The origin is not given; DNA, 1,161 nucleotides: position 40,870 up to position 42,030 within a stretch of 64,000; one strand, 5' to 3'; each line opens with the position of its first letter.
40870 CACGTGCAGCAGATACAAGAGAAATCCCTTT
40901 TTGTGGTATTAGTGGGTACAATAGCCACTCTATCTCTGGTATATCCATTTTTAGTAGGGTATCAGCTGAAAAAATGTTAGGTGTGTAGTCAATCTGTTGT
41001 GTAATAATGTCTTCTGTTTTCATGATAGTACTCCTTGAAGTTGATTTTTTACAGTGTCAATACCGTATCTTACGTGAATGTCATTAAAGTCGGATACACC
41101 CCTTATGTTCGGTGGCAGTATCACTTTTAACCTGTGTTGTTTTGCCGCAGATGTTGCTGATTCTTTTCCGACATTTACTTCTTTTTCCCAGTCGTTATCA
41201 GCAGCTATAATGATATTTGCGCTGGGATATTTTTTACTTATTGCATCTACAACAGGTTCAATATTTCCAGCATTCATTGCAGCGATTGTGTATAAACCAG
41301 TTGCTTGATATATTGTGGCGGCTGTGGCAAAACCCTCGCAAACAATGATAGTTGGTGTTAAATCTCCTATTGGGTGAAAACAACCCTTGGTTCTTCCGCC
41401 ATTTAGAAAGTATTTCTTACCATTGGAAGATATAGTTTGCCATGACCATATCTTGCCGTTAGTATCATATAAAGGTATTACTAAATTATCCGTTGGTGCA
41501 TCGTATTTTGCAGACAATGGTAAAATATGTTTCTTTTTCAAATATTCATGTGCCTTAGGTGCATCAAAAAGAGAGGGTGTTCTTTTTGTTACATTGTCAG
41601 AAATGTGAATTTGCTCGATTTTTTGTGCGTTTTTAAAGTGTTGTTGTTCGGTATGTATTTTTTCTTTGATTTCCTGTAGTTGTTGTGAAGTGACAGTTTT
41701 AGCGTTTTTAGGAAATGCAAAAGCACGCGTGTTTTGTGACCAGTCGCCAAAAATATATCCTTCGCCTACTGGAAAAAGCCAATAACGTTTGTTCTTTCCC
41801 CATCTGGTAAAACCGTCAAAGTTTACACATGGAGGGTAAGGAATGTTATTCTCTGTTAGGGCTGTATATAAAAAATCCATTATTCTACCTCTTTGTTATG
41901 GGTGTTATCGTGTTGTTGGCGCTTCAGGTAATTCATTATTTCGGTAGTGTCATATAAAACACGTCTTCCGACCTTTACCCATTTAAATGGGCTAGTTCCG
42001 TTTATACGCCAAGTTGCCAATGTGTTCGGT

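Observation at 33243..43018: Integrative satellite-phage-like island in tRNA-Met, bounded by a 47-bp direct repeat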

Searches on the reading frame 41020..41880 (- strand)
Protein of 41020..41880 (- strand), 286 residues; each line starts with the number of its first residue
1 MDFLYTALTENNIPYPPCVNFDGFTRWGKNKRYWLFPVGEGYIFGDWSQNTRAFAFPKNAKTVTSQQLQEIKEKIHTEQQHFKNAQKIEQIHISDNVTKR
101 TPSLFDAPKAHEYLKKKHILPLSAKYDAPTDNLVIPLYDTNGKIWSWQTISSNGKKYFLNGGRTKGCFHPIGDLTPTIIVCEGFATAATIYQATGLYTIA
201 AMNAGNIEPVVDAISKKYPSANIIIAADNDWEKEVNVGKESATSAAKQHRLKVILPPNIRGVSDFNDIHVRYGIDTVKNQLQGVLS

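Call 8: search_protein_families(library=pfam, proteins=[window:41020-41880:-], max_evalue=0.01)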
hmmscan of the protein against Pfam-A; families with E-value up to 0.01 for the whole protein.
window:41020-41880:- (286 aa): 2 families
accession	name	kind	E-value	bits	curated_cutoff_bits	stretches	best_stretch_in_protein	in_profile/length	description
PF13362.12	Toprim_3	-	1.8e-11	44.7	27.2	1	178-274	2-94/95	Toprim domain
PF13662.12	Toprim_4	-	2.1e-05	25.1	25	1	177-247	2-72/85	Toprim domain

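Call 9: search_protein_families(library=padloc, proteins=[window:41020-41880:-], max_evalue=0.01)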
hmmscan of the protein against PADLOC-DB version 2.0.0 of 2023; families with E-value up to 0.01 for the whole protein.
window:41020-41880:- (286 aa): 0 families

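Call 15: search_protein_families(library=phrogs, proteins=[window:41020-41880:-], max_evalue=0.01)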
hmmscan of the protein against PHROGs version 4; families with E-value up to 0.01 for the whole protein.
window:41020-41880:- (286 aa): 8 families
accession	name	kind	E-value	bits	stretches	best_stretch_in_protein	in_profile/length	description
phrog_2249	-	DNA, RNA and nucleotide metabolism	3.2e-56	192.5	1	43-285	68-323/802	DNA primase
phrog_35358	-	DNA, RNA and nucleotide metabolism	1.5e-32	113.5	1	44-285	79-361/968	DNA primase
phrog_4913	-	DNA, RNA and nucleotide metabolism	4.6e-29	101.9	1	68-282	135-376/1290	replication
phrog_25777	-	DNA, RNA and nucleotide metabolism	6.4e-22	78.5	1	90-280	158-347/907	DNA primase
phrog_510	-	DNA, RNA and nucleotide metabolism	8.1e-19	68.8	1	88-270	129-346/667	DNA primase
phrog_47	-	DNA, RNA and nucleotide metabolism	1.7e-14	54.3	1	23-275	59-328/947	DNA primase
phrog_1139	-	DNA, RNA and nucleotide metabolism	1.7e-11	43.9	1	139-278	141-278/895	DNA primase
phrog_239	-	DNA, RNA and nucleotide metabolism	1.3e-06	28.6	1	128-279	141-306/801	DNA primase/helicase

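Call 16: search_protein_families(library=ncbifam, proteins=[window:41020-41880:-], max_evalue=0.01)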
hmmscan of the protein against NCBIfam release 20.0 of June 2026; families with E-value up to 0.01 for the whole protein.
window:41020-41880:- (286 aa): 0 families

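Call 19: search_dna_similar(query=window:41020-41880:-, collection=phages, mode=protein, max_rows=15)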
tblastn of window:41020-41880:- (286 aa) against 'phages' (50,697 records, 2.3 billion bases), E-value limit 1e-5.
Records with a match: 125; places in all: 126; records where one place covers at least 80% of the query: 26.
Best place of each record, by identity: <60% 125.
By first word of the organism name: Vibrio 19; Escherichia 15; Pseudomonas 12; Xanthomonas 10; Moraxella 8; Klebsiella 8; Yersinia 4; Caudoviricetes 4; Enterobacter 4; Serratia 3; and 20 more.
By host as written in the record: - 22; Moraxella catarrhalis 8; Escherichia coli 8; Xanthomonas campestris pv. campestris GBBC 1419 8; Vibrio lentus 7; Yersinia enterocolitica 3; Vibrio splendidus 3; Vibrio crassostreae 3; and 52 more.
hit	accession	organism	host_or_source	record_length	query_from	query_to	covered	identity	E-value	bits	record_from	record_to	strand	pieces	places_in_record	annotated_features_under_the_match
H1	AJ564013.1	Yersinia phage PY54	Yersinia enterocolitica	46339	4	281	97%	28.6%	2e-10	67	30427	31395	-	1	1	repA: relication protein RepA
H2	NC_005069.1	Yersinia phage PY54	Yersinia enterocolitica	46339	4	281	97%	28.6%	2e-10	67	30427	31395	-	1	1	repA: replication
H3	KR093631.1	Moraxella phage Mcat7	Moraxella catarrhalis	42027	72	286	75%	36.4%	6e-19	118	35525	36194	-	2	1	hypothetical protein (x2)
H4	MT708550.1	Achromobacter phage Mano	Achromobacter sp.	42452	29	281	88%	30.1%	9e-21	98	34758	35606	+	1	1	DNA primase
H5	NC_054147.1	Achromobacter phage Mano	Achromobacter sp.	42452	29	281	88%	30.1%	9e-21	98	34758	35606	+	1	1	DNA primase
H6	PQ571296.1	Klebsiella phage KA2-1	Klebsiella aerogenes MAO-MM-7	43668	38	285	87%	30.7%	4e-26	113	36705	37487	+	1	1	DNA helicase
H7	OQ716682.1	Yersinia phage vB_YenS-P840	Yersinia enterocolitica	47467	4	281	97%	26.8%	3e-9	63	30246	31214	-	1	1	replication protein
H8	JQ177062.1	Bdellovibrio phage phi1422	Bdellovibrio bacteriovorus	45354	43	281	84%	31.1%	3e-30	125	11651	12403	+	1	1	putative primase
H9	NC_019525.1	Bdellovibrio phage phi1422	Bdellovibrio bacteriovorus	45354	43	281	84%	31.1%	3e-30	125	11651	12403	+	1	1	DNA primase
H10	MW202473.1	Caudoviricetes sp.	Manatee Spring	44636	26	279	89%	28.6%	1e-24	108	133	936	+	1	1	virulence associated protein E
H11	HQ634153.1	Salicola phage CGphi29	Salicola sp. M5 MPN 10^-2 23B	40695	29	270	85%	30.0%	1e-22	103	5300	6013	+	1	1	hypothetical protein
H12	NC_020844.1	Salicola phage CGphi29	Salicola sp. M5 MPN 10^-2 23B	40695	29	270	85%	30.0%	1e-22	103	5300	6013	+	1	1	DNA primase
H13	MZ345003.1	Xanthomonas phage M29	Xanthomonas campestris pv. campestris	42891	44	281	83%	30.2%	3e-19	93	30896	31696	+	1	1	primase/helicase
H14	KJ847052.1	Idiomarinaceae phage 1N2-2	Idiomarinaceae bacterium N2-2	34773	2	265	92%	27.2%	9e-24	106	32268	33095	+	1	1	putative primase-helicase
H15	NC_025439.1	Idiomarinaceae phage 1N2-2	Idiomarinaceae bacterium N2-2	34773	2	265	92%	27.2%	9e-24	106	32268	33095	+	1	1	DNA primase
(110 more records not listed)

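Call 21: find_related_loci(query=window:41020-41880:-, collection=viral_contigs, flank=10000)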
Query window:41020-41880:- (286 aa) in viral_contigs; peptide patterns used: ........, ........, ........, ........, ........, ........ (x = any residue, [..] = any of these).
2 stretches matched a pattern, but none encodes a relative of the query by tblastn (E <= 1e-3).

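Call 23: find_homologous_proteins(query=window:41020-41880:-, max_evalue=0.00001)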
Query window:41020-41880:- (286 aa): 131 proteins with E <= 0.00001 among 456 candidates; the best 120 are listed.
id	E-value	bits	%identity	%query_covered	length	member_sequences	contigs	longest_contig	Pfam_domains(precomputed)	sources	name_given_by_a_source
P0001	2.2e-194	663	99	100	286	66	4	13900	PF13662.13,PF13362.13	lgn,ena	-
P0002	1.5e-170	584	88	100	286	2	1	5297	PF13362.13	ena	-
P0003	3.1e-170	583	88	100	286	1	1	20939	PF13662.13,PF13362.13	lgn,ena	-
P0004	3.1e-169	580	87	100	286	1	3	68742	PF13662.13,PF13362.13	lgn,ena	-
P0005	1.6e-155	535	80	100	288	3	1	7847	PF13662.13,PF13362.13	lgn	-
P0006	9.2e-80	286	49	98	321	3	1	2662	PF13362.13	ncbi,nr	ncbi:MAG: toprim domain-containing protein, partial [Alphaproteobacteria bacterium]|nr:toprim domain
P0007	2.8e-74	268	47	100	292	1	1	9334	PF13362.13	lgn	-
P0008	1.7e-67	246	44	98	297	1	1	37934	PF13662.13,PF13362.13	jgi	-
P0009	6.1e-64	234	43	100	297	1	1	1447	PF13662.13,PF13362.13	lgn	-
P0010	6.5e-64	234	50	81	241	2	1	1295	PF13362.13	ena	-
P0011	5.3e-63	231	42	99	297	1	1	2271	PF13662.13,PF13362.13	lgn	-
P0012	1.9e-62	230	44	97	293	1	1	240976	PF13662.13,PF13362.13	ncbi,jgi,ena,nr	ncbi:MAG: toprim domain-containing protein [Alphaproteobacteria bacterium]|nr:toprim domain-containi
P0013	1.5e-61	227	45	97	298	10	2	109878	PF13662.13,PF13362.13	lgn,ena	-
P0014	5.1e-59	218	41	98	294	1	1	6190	PF13362.13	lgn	-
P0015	6.7e-59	218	41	99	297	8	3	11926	PF13362.13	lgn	-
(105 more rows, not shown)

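Call 24: find_encoding_contigs(protein=P0004, flank=10000, max_places=3)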
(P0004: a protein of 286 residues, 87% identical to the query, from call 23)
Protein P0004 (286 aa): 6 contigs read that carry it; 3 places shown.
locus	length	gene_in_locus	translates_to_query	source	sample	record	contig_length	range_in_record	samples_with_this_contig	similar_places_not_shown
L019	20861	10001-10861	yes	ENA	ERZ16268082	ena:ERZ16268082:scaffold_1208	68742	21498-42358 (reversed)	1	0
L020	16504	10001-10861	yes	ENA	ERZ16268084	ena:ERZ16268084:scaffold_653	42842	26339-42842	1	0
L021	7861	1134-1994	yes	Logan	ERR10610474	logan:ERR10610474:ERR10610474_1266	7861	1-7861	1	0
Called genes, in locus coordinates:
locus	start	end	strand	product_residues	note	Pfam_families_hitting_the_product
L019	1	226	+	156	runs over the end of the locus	-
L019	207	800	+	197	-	-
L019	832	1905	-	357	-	PF00482:T2SSF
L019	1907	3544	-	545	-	PF00437:T2SSE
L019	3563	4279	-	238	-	-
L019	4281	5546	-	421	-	PF06864:PAP_PilO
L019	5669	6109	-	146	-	-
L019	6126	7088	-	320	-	PF03331:LpxC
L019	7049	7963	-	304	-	PF02606:LpxK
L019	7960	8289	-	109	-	-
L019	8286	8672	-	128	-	-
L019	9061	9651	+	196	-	-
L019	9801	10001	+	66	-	PF12728:HTH_17 (weak)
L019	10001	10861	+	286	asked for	PF13362:Toprim_3, PF13662:Toprim_4 (weak)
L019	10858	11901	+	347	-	PF13481:AAA_25, PF02796:HTH_7 (weak)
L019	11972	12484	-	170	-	-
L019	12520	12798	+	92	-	-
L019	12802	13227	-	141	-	-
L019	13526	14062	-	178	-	PF01850:PIN (weak)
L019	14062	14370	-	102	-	PF14213:DUF4325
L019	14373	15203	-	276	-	-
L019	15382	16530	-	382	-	PF13356:Arm-DNA-bind_3, PF00589:Phage_integrase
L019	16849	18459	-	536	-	PF00005:ABC_tran, PF13175:AAA_15 (faint), PF13476:AAA_23 (faint), PF13555:AAA_29 (faint), PF02463:SMC_N (weak), PF13304:AAA_21 (weak), PF12848:ABC_tran_Xtn (weak), PF00005:ABC_tran, +1 more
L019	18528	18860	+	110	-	PF12702:Lipocalin_3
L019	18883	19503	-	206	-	-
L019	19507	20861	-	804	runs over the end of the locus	PF27097:VirB4_TrbE_N, PF03135:CagE_TrbE_VirB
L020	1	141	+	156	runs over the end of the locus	-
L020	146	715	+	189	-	-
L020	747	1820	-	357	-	PF00482:T2SSF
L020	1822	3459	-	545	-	PF00437:T2SSE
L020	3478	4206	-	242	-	-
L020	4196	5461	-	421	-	PF06864:PAP_PilO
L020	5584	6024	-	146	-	-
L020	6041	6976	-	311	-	PF03331:LpxC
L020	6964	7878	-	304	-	PF02606:LpxK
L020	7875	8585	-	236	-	PF04028:DUF374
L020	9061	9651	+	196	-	-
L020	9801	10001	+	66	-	PF12728:HTH_17 (weak)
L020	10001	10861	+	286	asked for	PF13362:Toprim_3, PF13662:Toprim_4 (weak)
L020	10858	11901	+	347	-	PF13481:AAA_25, PF02796:HTH_7 (weak)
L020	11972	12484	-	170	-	-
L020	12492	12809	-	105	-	-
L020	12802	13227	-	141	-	-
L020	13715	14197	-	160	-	-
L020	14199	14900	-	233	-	PF12686:DUF3800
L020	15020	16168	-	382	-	PF13356:Arm-DNA-bind_3, PF00589:Phage_integrase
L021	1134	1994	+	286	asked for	PF13362:Toprim_3, PF13662:Toprim_4 (weak)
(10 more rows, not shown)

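Call 25: find_encoding_contigs(protein=P0003, flank=10000, max_places=3)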
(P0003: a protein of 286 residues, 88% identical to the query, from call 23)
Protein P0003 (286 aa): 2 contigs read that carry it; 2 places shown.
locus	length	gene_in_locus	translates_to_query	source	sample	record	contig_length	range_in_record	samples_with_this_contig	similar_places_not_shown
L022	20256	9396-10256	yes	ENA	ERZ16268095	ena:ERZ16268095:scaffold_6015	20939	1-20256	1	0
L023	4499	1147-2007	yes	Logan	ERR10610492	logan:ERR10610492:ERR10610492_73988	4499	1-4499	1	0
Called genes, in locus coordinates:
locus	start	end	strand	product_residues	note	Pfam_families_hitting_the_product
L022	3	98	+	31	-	?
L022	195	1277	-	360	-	PF00482:T2SSF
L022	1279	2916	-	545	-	PF00437:T2SSE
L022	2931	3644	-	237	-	-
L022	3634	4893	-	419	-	PF06864:PAP_PilO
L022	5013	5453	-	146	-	-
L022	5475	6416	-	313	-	PF03331:LpxC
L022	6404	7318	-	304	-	PF02606:LpxK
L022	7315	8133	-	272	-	PF04028:DUF374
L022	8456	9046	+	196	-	-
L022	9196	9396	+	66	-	PF12728:HTH_17 (weak)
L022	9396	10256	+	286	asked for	PF13362:Toprim_3, PF13662:Toprim_4 (weak)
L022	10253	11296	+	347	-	PF13481:AAA_25, PF02796:HTH_7 (weak)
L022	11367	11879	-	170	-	-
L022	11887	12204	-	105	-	-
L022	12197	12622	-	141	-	-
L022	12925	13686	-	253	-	-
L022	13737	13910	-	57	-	-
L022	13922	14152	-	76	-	-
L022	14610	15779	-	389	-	PF13356:Arm-DNA-bind_3, PF00589:Phage_integrase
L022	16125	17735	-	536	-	PF00005:ABC_tran, PF13175:AAA_15 (faint), PF13476:AAA_23 (faint), PF13555:AAA_29 (faint), PF13304:AAA_21 (faint), PF02463:SMC_N (weak), PF12848:ABC_tran_Xtn, PF00005:ABC_tran, +1 more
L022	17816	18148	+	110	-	PF12702:Lipocalin_3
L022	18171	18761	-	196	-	-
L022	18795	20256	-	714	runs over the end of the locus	?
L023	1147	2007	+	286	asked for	PF13362:Toprim_3, PF13662:Toprim_4 (weak)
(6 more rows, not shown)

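Call 26: find_encoding_contigs(protein=P0012, flank=10000, max_places=3)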
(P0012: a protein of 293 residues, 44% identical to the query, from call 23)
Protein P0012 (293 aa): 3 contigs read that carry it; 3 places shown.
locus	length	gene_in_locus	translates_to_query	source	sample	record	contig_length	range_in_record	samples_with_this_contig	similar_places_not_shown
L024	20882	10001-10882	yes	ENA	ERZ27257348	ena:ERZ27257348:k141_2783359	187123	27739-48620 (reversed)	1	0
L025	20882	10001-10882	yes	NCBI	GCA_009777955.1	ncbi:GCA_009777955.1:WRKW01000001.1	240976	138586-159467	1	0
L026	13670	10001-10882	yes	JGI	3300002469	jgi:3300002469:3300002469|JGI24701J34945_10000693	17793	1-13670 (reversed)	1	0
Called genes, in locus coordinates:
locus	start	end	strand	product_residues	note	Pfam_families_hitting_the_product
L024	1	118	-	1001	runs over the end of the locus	-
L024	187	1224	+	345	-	PF04055:Radical_SAM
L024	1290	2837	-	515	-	PF08245:Mur_ligase_M, PF02875:Mur_ligase_C (weak)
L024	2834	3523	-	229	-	PF00561:Abhydrolase_1, PF12146:Hydrolase_4, PF12697:Abhydrolase_6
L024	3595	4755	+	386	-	PF01820:Dala_Dala_lig_N, PF02786:CPSase_L_D2 (faint), PF07478:Dala_Dala_lig_C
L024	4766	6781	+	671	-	PF05649:Peptidase_M13_N, PF01431:Peptidase_M13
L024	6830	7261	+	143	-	PF00383:dCMP_cyt_deam_1, PF14421:LmjF365940-deam (faint)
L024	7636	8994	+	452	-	PF13356:Arm-DNA-bind_3, PF22022:Phage_int_M (faint), PF00589:Phage_integrase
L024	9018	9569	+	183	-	-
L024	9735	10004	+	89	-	-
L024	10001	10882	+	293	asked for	PF13362:Toprim_3, PF13662:Toprim_4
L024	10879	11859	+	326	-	PF13481:AAA_25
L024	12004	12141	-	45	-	-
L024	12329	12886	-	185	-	PF01435:Peptidase_M48 (faint), PF06114:Peptidase_M78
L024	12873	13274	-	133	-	PF13560:HTH_31, PF01381:HTH_3 (weak)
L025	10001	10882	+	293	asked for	PF13362:Toprim_3, PF13662:Toprim_4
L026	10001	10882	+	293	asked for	PF13362:Toprim_3, PF13662:Toprim_4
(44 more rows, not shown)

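Call 29: find_related_loci(query=A1, collection=genome_contigs, flank=10000)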
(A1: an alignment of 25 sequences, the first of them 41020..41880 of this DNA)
Query A1 (286 aa) in genome_contigs; peptide patterns used: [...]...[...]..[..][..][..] (x = any residue, [..] = any of these).
600 stretches matched a pattern (row limit reached: there are more); 594 encode a relative of the query (tblastn E <= 1e-3); the best 80 are kept; 80 distinct loci.
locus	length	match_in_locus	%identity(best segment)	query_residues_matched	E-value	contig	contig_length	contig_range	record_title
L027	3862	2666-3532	42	1-282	3e-65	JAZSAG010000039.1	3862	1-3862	MAG: Candidatus Enterousia sp. isolate T1900044938_TS20190404.MAGScoT_cleanbin_000029 SGB_3452_k141_2260140, whole genom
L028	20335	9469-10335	40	1-282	5e-64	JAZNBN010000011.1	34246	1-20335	MAG: Candidatus Enterousia sp. isolate T1900044741_TS20190207.MAGScoT_cleanbin_000046 SGB_2069_k141_960929, whole genome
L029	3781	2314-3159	41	1-284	3e-57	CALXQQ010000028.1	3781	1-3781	MAG: uncultured Alphaproteobacteria bacterium isolate E19__bin341 genome assembly, contig: E19__k127_4892531, whole geno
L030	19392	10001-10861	40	4-281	4e-57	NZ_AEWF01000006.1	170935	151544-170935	Candidatus Odyssella thessalonicensis L13 HMO_scaffold00002, whole genome shotgun sequence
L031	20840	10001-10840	39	1-278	7e-57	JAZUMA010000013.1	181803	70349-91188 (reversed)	MAG: Alphaproteobacteria bacterium isolate T1900044899_TS20190365.MAGScoT_cleanbin_000002 SGB_3291_k141_1661336, whole g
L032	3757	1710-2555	39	1-282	3e-53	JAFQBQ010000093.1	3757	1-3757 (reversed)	MAG: Alphaproteobacteria bacterium isolate RGIG1672 Goat_Cecum-2__c367589, whole genome shotgun sequence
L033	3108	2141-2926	38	16-277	3e-53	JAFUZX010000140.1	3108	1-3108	MAG: Alphaproteobacteria bacterium isolate RGIG4978 Roe_deer_Rumen-5__c334714, whole genome shotgun sequence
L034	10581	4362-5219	35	4-283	6e-52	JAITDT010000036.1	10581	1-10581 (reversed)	MAG: Holosporaceae bacterium isolate Nm470_bin151 k119_4547089, whole genome shotgun sequence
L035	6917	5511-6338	38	1-278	5e-51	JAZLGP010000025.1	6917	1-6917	MAG: Alphaproteobacteria bacterium isolate T1900044995_TA20190057.MAGScoT_cleanbin_000024 SGB_4239_k141_802041, whole ge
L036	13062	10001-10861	38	1-282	4e-50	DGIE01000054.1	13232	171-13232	MAG TPA_asm: Holosporaceae bacterium UBA3830 UBA3830_contig_237458, whole genome shotgun sequence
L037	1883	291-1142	36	4-285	8e-51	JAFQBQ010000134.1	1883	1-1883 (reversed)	MAG: Alphaproteobacteria bacterium isolate RGIG1672 Goat_Cecum-2__c483669, whole genome shotgun sequence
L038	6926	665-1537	35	2-277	1e-47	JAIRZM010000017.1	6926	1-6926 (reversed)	MAG: Holosporaceae bacterium isolate Gsp477_bin9 k119_4222192, whole genome shotgun sequence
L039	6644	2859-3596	35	41-281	8e-47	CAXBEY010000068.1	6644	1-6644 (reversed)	MAG TPA_asm: uncultured Alphaproteobacteria bacterium isolate ERR2762125_concoct_1 genome assembly, contig: ERZ3421902.5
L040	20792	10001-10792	35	19-278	4e-46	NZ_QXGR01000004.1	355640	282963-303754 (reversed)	Simplicispira lacusdiani strain CPCC 100842 Scaffold4, whole genome shotgun sequence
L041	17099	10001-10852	36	4-285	2e-46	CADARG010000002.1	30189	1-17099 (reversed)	MAG: uncultured proteobacterium isolate RUG13554 genome assembly, contig: RUG13554_asm_2, whole genome shotgun sequence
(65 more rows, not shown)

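Call 31: find_encoding_contigs(protein=P0013, flank=10000, max_places=2)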
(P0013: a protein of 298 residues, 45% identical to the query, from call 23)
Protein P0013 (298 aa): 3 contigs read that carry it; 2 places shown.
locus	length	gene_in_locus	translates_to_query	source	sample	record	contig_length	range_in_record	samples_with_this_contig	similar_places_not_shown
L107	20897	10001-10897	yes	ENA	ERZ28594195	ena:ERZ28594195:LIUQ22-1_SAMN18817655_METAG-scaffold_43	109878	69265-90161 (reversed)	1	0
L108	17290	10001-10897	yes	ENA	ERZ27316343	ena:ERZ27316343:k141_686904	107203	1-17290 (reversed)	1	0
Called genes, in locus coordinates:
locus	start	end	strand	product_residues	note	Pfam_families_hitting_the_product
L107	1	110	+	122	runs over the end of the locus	PF00453:Ribosomal_L20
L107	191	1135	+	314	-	PF02912:Phe_tRNA-synt_N, PF01409:tRNA-synt_2d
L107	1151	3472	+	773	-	PF18262:PhetRS_B1 (faint), PF01588:tRNA_bind, PF03483:B3_4, PF03484:B5, PF17759:tRNA_synthFbeta, PF03147:FDX-ACB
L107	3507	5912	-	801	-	PF04760:IF2_N, PF00009:GTP_EFTU, PF00071:Ras, PF01926:MMR_HSR1, PF02421:FeoB_N, PF08477:Roc (weak), PF22042:EF-G_D2, PF11987:IF-2, +1 more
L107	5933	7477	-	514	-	PF08529:NusA_N, PF00575:S1 (weak), PF13184:KH_NusA_1st, PF26594:KH_NusA_2nd, PF14520:HHH_5 (faint)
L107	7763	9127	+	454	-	PF13356:Arm-DNA-bind_3, PF14659:Phage_int_SAM_3 (weak), PF00589:Phage_integrase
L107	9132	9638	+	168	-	-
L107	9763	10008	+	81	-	PF12728:HTH_17 (weak)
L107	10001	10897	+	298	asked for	PF13362:Toprim_3, PF13662:Toprim_4 (weak)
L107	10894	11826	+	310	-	PF13481:AAA_25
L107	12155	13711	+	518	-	PF03797:Autotransporter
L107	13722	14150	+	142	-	-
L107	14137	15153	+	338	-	PF01098:FTSW_RODA_SPOVE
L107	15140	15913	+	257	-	PF02643:DUF192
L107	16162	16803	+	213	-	-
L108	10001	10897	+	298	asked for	PF13362:Toprim_3, PF13662:Toprim_4 (weak)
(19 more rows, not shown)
